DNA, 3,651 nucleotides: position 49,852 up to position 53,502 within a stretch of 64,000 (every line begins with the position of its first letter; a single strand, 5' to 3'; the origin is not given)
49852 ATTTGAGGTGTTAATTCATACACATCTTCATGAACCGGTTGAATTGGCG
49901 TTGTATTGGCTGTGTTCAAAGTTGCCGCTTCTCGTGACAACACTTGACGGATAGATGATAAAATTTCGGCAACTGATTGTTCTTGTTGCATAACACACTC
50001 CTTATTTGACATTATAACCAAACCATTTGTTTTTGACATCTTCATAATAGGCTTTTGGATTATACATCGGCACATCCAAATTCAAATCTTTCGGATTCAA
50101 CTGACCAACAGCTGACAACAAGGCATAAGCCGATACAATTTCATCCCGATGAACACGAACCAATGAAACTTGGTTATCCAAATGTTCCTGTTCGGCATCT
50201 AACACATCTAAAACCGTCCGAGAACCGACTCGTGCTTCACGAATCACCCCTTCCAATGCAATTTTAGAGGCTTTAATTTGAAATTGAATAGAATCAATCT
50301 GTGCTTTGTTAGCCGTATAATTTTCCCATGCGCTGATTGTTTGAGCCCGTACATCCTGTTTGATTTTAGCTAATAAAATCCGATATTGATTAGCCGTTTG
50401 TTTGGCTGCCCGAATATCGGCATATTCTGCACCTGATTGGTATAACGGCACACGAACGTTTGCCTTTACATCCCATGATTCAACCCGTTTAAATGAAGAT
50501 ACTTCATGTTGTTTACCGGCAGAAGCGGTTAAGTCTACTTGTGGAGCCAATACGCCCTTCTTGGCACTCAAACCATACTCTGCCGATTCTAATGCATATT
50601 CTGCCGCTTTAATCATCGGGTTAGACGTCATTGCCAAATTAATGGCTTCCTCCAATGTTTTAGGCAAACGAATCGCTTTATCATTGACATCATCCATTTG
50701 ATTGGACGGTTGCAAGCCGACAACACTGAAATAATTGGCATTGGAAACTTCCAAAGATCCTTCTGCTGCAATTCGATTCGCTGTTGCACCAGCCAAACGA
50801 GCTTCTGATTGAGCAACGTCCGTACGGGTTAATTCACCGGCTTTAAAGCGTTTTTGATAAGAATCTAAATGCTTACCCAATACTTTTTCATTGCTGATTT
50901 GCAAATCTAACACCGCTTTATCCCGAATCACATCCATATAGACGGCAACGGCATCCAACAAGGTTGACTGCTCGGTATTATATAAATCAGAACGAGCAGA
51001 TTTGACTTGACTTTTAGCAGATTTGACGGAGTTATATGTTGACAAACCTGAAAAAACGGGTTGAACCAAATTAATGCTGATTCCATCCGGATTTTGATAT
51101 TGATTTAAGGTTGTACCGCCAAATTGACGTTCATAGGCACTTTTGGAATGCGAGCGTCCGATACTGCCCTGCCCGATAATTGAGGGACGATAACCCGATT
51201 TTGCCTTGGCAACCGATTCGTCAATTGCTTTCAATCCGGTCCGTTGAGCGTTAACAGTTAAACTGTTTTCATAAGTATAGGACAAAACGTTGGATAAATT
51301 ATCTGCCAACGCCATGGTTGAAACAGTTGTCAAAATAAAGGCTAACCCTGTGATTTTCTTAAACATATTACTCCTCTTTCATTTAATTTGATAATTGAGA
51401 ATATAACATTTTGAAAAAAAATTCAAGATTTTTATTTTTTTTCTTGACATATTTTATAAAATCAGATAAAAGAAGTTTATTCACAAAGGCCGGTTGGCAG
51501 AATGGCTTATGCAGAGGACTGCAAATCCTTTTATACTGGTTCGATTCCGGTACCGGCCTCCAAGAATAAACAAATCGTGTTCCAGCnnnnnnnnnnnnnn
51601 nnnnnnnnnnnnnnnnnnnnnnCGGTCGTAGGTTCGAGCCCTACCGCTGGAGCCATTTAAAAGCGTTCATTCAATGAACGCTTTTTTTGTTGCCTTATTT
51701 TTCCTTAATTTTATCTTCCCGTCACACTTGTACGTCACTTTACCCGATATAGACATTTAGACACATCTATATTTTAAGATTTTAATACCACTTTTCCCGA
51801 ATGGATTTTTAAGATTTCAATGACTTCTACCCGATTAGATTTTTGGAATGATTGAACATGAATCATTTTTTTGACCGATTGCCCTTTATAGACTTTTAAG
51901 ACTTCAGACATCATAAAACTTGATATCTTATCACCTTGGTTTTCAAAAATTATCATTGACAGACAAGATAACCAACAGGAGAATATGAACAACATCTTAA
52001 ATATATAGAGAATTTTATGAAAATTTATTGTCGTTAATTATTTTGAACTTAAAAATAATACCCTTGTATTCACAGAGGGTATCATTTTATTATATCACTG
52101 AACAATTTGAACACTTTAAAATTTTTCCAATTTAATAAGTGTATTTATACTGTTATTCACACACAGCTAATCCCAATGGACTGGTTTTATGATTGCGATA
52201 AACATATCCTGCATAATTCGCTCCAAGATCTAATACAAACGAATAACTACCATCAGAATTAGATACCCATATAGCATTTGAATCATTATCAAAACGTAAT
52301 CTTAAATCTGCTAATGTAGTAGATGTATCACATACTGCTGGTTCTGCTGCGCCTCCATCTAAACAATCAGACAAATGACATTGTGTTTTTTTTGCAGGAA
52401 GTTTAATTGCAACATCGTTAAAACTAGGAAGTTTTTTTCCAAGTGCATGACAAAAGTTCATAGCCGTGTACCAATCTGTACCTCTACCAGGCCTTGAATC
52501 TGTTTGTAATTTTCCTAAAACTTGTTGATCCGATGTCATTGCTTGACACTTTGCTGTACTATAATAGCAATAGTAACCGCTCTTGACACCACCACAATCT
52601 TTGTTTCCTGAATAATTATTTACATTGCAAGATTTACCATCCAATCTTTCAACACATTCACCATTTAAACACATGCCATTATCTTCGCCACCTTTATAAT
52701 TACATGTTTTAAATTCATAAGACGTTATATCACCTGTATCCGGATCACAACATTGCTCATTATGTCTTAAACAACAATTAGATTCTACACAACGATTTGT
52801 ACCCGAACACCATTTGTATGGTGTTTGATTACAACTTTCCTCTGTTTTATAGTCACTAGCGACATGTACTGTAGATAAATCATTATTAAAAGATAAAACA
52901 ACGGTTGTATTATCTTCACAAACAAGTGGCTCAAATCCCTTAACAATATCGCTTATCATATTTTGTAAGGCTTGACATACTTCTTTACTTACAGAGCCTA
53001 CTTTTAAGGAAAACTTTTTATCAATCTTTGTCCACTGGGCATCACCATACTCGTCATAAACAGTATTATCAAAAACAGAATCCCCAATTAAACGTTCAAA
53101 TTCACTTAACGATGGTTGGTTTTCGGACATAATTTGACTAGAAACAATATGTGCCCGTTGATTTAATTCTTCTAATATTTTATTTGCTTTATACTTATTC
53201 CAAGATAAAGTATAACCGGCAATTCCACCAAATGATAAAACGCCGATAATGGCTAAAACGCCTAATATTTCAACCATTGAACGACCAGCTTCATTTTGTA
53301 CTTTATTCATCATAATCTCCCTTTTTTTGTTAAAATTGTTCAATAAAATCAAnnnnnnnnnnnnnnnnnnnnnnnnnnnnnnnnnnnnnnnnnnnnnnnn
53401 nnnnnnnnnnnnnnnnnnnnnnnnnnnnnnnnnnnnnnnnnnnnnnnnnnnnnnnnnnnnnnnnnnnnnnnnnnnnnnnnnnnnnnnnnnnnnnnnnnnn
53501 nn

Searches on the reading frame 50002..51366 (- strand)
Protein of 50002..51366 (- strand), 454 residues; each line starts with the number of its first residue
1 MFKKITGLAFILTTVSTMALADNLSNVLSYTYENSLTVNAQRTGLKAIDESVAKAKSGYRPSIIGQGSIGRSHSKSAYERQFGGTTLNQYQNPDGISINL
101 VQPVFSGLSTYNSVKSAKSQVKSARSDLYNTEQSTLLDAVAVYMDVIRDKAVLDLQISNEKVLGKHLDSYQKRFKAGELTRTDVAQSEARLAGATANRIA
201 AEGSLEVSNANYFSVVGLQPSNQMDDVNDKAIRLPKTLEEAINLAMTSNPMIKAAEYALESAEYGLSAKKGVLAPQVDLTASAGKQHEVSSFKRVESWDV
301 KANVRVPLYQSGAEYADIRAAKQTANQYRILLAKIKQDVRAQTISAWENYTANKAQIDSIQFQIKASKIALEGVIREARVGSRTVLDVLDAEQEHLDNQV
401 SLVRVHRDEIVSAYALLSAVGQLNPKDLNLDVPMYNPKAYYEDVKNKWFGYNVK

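Call 9: search_protein_families(library=pfam, proteins=[window:50002-51366:-], max_evalue=0.01)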
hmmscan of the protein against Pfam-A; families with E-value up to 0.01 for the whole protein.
window:50002-51366:- (454 aa): 1 family
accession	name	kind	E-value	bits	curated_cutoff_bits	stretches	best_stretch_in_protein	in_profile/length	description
PF02321.23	OEP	-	1.4e-50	172.2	22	2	238-419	1-185/187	Outer membrane efflux protein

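Call 48: find_encoding_contigs(protein=window:50002-51366:-, flank=4500, max_places=10)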
Protein window:50002-51366:- (454 aa): no gene with exactly this product is on record in the collection.

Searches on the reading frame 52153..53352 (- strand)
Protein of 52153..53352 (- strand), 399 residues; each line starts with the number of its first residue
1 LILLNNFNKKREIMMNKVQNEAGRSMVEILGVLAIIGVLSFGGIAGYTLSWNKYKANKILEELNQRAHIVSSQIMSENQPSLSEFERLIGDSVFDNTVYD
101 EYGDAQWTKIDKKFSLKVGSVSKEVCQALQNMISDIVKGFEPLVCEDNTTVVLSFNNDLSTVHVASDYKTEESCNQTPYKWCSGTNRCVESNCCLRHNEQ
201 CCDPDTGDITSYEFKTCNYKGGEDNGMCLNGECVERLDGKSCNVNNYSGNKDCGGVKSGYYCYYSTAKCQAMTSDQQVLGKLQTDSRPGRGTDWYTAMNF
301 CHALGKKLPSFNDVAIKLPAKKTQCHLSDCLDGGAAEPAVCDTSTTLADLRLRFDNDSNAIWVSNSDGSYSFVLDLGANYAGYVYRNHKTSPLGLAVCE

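Call 9: search_protein_families(library=pfam, proteins=[window:52153-53352:-], max_evalue=0.01)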
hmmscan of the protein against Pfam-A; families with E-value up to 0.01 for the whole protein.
window:52153-53352:- (399 aa): 0 families

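Call 13: find_encoding_contigs(protein=window:52153-53313:-, flank=3000, max_places=10)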
Protein window:52153-53313:- (386 aa): no gene with exactly this product is on record in the collection.

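Call 22: find_homologous_proteins(query=window:52153-53313:-, max_evalue=1e-10)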
Query window:52153-53313:- (386 aa): 135 proteins with E <= 1e-10 among 2332 candidates; the best 120 are listed.
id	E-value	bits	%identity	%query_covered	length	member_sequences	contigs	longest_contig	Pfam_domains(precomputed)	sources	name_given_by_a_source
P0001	1.2e-197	675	98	76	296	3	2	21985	-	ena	-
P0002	4.2e-125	436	55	100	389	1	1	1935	-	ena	-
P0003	2.6e-123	430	54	100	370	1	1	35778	-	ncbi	-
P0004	9.8e-96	339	45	98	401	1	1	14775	-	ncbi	-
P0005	1.5e-94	336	46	98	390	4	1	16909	-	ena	-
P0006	2.8e-94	335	45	98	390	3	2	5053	-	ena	-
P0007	8.2e-48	182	39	77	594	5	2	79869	-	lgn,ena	-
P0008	9.3e-41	158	36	76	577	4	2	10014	-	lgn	-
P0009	4.0e-36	143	33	98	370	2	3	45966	-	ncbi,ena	-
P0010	3.8e-34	137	35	81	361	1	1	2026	-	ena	-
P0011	1.9e-33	134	34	78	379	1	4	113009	-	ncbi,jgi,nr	ncbi:MAG: type II secretion system protein [Alphaproteobacteria bacterium]|nr:type II secretion syst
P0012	2.9e-32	131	36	82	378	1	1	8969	-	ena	-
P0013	1.8e-30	125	35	81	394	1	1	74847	-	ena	-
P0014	2.1e-30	124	36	77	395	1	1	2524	-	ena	-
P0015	3.9e-30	124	34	75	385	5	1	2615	-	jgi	-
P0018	2.0e-27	115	43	45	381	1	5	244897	-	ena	-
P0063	6.5e-19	87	42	42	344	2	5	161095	-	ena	-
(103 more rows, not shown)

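Call 23: find_encoding_contigs(protein=P0001, flank=5000, max_places=10)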
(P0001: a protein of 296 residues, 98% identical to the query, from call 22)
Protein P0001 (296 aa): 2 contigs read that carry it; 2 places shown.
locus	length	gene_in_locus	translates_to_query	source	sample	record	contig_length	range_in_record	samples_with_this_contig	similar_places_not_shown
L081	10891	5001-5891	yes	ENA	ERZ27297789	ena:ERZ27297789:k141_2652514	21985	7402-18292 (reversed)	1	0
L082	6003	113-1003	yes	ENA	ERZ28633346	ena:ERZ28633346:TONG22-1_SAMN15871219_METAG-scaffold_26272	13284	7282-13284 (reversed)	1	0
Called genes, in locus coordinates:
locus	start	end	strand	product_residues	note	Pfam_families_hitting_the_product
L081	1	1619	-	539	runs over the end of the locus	PF25024:EGF_TEN, PF21700:EGF_DL_JAG (faint), PF23106:EGF_Teneurin (faint), PF25024:EGF_TEN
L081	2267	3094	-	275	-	-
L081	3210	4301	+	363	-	PF02661:Fic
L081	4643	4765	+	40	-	-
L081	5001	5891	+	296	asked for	-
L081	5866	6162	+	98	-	-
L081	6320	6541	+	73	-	-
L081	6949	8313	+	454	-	PF02321:OEP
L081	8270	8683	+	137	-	PF10691:DUF2497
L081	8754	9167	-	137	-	PF01467:CTP_transf_like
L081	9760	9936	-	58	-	PF03884:YacG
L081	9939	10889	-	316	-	PF10150:RNase_E_G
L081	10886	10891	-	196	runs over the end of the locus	PF02545:Maf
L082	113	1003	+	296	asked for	-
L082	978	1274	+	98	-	-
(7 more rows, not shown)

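Call 24: list_cluster_members(proteins=[P0001])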
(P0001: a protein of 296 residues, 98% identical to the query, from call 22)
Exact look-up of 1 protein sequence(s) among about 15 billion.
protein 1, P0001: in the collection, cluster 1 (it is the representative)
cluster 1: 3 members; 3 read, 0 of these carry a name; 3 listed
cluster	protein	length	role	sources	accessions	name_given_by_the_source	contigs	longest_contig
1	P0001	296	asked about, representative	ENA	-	-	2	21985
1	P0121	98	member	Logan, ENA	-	-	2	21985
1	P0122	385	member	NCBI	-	-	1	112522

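Call 26: find_encoding_contigs(protein=P0122, flank=5000, max_places=10)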
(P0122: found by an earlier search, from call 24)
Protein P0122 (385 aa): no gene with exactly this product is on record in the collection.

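Call 34: search_protein_families(library=ncbifam, proteins=[window:52153-53313:-], max_evalue=0.01)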
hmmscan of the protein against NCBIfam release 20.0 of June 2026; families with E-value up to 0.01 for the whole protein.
window:52153-53313:- (386 aa): 0 families

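Call 58: find_encoding_contigs(protein=P0018, flank=1500, max_places=10)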
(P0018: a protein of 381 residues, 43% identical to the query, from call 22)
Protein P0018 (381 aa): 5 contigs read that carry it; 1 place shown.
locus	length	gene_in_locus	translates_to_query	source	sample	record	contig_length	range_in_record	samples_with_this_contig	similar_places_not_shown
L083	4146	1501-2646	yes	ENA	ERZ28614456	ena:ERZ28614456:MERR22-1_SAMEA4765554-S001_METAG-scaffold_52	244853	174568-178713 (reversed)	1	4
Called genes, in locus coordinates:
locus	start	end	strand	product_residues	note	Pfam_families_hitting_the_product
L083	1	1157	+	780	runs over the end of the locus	-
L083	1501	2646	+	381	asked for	-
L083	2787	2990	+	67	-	PF01632:Ribosomal_L35p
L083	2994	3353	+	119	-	PF00453:Ribosomal_L20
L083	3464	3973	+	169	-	-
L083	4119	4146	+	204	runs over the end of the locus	PF00163:Ribosomal_S4, PF01479:S4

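Call 59: find_encoding_contigs(protein=P0063, flank=1500, max_places=10)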
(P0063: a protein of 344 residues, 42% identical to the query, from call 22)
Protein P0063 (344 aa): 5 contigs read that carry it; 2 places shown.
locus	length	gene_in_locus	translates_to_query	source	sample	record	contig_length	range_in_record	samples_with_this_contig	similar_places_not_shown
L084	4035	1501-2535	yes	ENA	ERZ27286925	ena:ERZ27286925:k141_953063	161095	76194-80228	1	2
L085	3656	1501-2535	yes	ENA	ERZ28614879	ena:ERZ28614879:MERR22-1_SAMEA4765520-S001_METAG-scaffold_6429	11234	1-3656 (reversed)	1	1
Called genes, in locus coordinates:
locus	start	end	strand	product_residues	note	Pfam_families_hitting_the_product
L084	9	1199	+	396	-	PF00009:GTP_EFTU, PF03144:GTP_EFTU_D2, PF03143:GTP_EFTU_D3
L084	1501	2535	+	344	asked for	-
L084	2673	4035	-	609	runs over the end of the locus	PF02518:HATPase_c (faint), PF13589:HATPase_c_3, PF00183:HSP90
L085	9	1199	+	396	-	PF00009:GTP_EFTU, PF03144:GTP_EFTU_D2, PF03143:GTP_EFTU_D3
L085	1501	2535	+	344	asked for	-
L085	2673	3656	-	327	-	?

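Call 76: predict_structure(alignment_id=A6)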
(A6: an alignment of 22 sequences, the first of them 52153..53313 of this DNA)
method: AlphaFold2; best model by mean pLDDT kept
length: 386 residues; sequences in the alignment: 22
mean_pLDDT: 84.1   pTM: 0.66
mean pLDDT of the five models: 84.1, 79.4, 78.0, 77.9, 75.8
residues with pLDDT >= 90: 191; 70-90: 151; 50-70: 10; < 50: 34
segments of 3 or more residues with pLDDT < 50: 1-33
pLDDT, mean of each block of 10 residues (from residue 1): 28 30 33 66 89 93 87 85 89 86 93 89 85 90 90 89 92 85 88 88 91 91 95 89 93 95 91 88 96 94 88 79 73 91 91 95 84 94 94
secondary structure, 60 per line:
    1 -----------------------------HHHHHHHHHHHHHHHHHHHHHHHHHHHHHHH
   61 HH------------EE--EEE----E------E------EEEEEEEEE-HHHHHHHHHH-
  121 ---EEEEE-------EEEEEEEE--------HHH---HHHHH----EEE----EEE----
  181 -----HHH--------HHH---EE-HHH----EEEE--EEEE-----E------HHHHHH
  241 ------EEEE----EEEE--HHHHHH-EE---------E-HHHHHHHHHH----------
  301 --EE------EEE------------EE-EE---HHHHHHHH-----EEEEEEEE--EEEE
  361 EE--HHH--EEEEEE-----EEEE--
elements in order: H30-62 E79-81 E100-108 H110-119 E124-128 E136-143 H158-162 E167-169 E174-176 E213-216 E219-222 H235-240 E247-250 E255-258 H261-266 H281-290 E311-313 H334-341 E347-354 E357-362 E370-375 E381-384

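Call 80: fold_search(model_id=the predicted structure, library=pdb)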
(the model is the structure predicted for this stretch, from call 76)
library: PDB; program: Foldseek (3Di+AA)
matches with E <= 10: 250; with E <= 0.001: 0
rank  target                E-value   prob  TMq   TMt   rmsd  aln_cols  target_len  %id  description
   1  8uhf_A                1.6e-01  0.41  0.16  0.29  11.9       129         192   19  Cryo-EM of Vibrio cholerae toxin co-regulated pilus - asymmetric reconstruction (released 2023-12-06)
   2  1f9n_B                1.6e-01  0.38  0.10  0.22   3.9        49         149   16  CRYSTAL STRUCTURE OF AHRC, THE ARGININE REPRESSOR/ACTIVATOR PROTEIN FROM BACILLUS SUBTILIS (released 2002-02-27)
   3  8uhf_E                2.2e-01  0.25  0.17  0.29  13.1       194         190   15  Cryo-EM of Vibrio cholerae toxin co-regulated pilus - asymmetric reconstruction (released 2023-12-06)
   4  6o6l_D                2.5e-01  0.25  0.16  0.15  12.4       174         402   11  The Structure of EgtB(Cabther) in complex with Hercynine (released 2019-07-31)
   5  6qki_B                3.6e-01  0.25  0.16  0.16  11.6       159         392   13  Native structure of EgtB from Chloracidobacterium thermophilum, a type II sulfoxide synthase (released 2019-03-27)
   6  1f9n_C                3.6e-01  0.23  0.12  0.26   6.7        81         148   16  CRYSTAL STRUCTURE OF AHRC, THE ARGININE REPRESSOR/ACTIVATOR PROTEIN FROM BACILLUS SUBTILIS (released 2002-02-27)
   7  6qki_C                3.6e-01  0.21  0.16  0.16  11.0       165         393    8  Native structure of EgtB from Chloracidobacterium thermophilum, a type II sulfoxide synthase (released 2019-03-27)
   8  8ryz                  3.6e-01  0.13  0.13  0.13  13.2       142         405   10  Structures of selenoneine synthase SenA from Variovorax paradoxus (released 2024-09-11)
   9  4x8b_B                3.9e-01  0.21  0.17  0.15  10.2       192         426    9  Ergothioneine-biosynthetic sulfoxide synthase EgtB, apo form (released 2015-01-28)
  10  6qki_D                4.4e-01  0.21  0.16  0.16  11.2       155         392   14  Native structure of EgtB from Chloracidobacterium thermophilum, a type II sulfoxide synthase (released 2019-03-27)
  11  6qkj_A                5.0e-01  0.20  0.16  0.15  11.9       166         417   11  EgtB from Chloracidobacterium thermophilum, a type II sulfoxide synthase in complex with N,N,N-trimethyl-histidine (released 2019-03-27)
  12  6qki_A                5.0e-01  0.18  0.17  0.16  11.8       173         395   12  Native structure of EgtB from Chloracidobacterium thermophilum, a type II sulfoxide synthase (released 2019-03-27)
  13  8qf6_A                5.0e-01  0.18  0.16  0.16  12.1       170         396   12  Sulfoxide synthase from Chloracidobacterium thermophilum, EgtB type II, in complex with iron and trimethylhistidine (released 2024-09-11)
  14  1f9n_A                5.6e-01  0.18  0.09  0.21   3.8        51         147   18  CRYSTAL STRUCTURE OF AHRC, THE ARGININE REPRESSOR/ACTIVATOR PROTEIN FROM BACILLUS SUBTILIS (released 2002-02-27)
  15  9iuf_A                6.4e-01  0.38  0.20  0.33  12.7       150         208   12  Cryo-EM structure of the type IVb pilus from enterotoxigenic Escherichia coli (released 2025-05-28)
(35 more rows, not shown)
